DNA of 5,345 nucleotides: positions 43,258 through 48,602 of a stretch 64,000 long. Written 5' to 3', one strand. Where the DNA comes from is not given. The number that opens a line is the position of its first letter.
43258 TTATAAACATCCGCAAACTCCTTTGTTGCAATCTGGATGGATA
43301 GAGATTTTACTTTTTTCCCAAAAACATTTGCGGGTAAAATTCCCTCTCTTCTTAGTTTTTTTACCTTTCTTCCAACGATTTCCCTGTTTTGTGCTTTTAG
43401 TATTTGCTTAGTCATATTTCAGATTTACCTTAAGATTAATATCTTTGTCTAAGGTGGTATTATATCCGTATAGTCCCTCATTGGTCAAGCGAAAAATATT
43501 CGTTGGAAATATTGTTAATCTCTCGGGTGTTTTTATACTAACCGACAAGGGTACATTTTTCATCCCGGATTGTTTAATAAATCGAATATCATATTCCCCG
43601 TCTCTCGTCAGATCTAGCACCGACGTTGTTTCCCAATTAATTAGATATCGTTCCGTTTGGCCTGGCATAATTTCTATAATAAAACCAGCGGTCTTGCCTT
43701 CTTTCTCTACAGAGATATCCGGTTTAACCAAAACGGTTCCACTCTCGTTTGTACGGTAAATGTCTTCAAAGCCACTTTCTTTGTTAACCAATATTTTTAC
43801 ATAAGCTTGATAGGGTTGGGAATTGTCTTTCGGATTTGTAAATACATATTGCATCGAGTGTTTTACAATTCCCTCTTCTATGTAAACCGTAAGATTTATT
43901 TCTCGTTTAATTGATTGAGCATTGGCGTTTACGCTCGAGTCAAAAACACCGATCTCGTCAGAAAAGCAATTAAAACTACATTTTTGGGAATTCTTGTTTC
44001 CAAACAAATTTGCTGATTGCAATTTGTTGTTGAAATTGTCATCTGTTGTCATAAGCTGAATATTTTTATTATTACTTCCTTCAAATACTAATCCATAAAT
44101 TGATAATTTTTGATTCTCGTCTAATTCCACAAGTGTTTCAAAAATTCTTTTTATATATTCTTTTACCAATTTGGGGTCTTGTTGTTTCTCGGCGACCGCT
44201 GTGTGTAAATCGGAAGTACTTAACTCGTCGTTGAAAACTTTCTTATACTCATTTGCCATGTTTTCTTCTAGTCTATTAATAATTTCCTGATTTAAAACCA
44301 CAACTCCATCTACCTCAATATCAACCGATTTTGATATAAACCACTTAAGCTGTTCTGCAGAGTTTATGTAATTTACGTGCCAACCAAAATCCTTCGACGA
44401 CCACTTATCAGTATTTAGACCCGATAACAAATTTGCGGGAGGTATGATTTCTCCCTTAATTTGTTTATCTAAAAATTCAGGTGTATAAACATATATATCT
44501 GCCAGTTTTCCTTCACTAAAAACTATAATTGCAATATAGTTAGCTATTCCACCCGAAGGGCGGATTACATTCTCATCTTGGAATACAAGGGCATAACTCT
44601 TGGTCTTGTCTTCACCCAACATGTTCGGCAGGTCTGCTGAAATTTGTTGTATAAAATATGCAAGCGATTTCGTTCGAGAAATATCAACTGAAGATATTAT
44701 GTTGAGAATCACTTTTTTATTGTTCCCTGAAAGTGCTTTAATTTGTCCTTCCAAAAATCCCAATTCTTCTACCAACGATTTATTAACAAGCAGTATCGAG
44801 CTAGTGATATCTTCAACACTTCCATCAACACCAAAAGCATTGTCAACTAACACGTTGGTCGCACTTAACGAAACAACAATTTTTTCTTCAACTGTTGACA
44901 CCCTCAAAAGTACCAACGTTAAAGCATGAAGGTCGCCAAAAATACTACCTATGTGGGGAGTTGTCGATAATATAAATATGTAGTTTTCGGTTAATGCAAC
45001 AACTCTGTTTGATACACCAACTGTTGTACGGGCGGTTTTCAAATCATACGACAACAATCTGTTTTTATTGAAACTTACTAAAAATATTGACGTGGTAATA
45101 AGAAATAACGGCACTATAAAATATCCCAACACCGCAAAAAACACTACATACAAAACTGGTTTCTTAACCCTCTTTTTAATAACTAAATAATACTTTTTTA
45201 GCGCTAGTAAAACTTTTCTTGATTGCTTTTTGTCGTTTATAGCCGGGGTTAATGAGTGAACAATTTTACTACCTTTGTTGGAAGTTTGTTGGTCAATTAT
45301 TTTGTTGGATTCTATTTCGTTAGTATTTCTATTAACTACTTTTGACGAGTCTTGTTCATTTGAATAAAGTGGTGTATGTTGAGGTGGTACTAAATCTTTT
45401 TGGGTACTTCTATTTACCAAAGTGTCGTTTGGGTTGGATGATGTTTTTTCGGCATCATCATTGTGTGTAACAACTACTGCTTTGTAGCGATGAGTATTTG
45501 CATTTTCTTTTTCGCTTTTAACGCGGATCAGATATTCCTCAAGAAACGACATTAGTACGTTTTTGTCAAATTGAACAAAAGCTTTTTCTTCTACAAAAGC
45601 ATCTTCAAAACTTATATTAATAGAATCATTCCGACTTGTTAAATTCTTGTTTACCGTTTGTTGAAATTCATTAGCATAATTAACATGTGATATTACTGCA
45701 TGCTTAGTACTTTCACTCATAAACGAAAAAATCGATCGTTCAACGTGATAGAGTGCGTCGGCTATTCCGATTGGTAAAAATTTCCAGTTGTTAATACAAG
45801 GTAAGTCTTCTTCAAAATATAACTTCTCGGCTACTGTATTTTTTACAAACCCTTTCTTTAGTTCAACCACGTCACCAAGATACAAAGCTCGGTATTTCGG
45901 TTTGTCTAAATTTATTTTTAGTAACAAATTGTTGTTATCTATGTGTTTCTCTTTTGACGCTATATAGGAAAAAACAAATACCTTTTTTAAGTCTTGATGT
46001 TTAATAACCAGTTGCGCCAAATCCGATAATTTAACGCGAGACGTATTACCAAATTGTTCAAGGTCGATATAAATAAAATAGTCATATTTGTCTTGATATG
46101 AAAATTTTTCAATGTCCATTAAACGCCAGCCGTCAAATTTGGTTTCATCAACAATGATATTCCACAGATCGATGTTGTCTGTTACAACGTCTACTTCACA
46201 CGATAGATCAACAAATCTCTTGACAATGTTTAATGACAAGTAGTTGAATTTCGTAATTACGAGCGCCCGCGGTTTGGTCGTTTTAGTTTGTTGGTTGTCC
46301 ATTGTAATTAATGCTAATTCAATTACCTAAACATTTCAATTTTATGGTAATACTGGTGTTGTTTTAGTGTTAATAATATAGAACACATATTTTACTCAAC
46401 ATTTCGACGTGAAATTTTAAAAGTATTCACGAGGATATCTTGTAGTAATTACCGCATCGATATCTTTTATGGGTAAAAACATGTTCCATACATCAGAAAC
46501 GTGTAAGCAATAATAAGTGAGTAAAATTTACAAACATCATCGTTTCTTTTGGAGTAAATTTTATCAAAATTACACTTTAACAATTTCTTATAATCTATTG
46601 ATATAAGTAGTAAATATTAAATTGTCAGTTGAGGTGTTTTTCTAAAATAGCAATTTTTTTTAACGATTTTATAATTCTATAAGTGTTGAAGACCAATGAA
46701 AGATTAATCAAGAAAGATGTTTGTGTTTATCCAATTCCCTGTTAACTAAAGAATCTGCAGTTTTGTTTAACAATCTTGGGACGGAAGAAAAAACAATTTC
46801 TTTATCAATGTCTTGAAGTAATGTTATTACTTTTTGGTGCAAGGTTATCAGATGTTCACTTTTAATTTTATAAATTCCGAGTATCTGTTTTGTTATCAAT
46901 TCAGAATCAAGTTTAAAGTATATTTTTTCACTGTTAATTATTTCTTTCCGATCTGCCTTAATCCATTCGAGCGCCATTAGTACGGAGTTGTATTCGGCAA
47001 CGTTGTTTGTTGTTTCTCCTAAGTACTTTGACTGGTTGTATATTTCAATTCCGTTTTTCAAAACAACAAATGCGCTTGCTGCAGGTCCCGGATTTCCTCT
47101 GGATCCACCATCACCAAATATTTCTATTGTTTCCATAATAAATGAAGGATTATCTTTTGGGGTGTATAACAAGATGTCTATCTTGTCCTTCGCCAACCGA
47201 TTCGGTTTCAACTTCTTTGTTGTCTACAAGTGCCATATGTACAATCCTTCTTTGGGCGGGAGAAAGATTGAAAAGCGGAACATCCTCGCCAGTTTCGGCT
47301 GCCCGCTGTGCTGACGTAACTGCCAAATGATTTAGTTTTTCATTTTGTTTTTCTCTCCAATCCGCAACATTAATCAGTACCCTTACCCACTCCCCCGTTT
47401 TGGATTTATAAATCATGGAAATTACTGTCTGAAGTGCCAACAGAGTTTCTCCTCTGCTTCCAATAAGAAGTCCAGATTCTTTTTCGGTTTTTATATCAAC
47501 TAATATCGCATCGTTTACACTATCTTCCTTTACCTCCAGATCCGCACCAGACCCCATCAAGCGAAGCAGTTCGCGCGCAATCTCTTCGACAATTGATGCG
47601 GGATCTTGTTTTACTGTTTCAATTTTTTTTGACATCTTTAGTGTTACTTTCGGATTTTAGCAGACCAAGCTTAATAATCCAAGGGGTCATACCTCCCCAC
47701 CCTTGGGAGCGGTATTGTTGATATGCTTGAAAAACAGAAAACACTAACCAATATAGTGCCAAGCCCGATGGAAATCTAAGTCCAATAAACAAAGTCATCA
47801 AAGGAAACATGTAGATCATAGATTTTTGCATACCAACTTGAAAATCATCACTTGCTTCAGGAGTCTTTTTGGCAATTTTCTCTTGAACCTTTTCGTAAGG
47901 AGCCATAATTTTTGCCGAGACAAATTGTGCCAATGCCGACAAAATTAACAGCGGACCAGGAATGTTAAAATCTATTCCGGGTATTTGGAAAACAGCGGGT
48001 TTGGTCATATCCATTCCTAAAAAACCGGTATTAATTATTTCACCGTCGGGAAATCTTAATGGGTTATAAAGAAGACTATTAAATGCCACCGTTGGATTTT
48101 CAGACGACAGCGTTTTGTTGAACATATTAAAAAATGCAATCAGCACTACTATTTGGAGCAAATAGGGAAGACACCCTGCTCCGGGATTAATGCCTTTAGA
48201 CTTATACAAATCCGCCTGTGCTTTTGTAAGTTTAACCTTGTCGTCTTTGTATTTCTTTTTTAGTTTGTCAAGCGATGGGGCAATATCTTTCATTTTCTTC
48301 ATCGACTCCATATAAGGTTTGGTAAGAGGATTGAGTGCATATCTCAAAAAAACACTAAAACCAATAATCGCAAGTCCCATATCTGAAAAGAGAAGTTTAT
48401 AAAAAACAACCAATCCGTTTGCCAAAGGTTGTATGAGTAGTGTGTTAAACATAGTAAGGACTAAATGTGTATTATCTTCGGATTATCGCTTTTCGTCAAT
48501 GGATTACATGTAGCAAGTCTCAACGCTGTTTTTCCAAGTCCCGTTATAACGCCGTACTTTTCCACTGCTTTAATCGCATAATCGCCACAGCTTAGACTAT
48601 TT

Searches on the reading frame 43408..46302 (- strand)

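Call 11: search_protein_families(library=pfam, proteins=[window:43408-46302:-])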
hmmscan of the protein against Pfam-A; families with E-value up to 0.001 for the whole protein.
window:43408-46302:- (964 aa): 1 family
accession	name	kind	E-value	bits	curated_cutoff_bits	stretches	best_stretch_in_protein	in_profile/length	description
PF13196.11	DUF4012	-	4.7e-05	24.3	28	1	566-678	2-115/144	Protein of unknown function (DUF4012)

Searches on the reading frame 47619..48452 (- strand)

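Call 44: search_protein_families(library=pfam, proteins=[window:47619-48452:-])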
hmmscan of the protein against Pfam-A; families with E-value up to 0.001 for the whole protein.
window:47619-48452:- (277 aa): 1 family
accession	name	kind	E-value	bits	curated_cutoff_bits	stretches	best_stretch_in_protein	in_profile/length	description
PF02096.25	60KD_IMP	-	3.2e-44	151.2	35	1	25-247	1-159/163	60Kd inner membrane protein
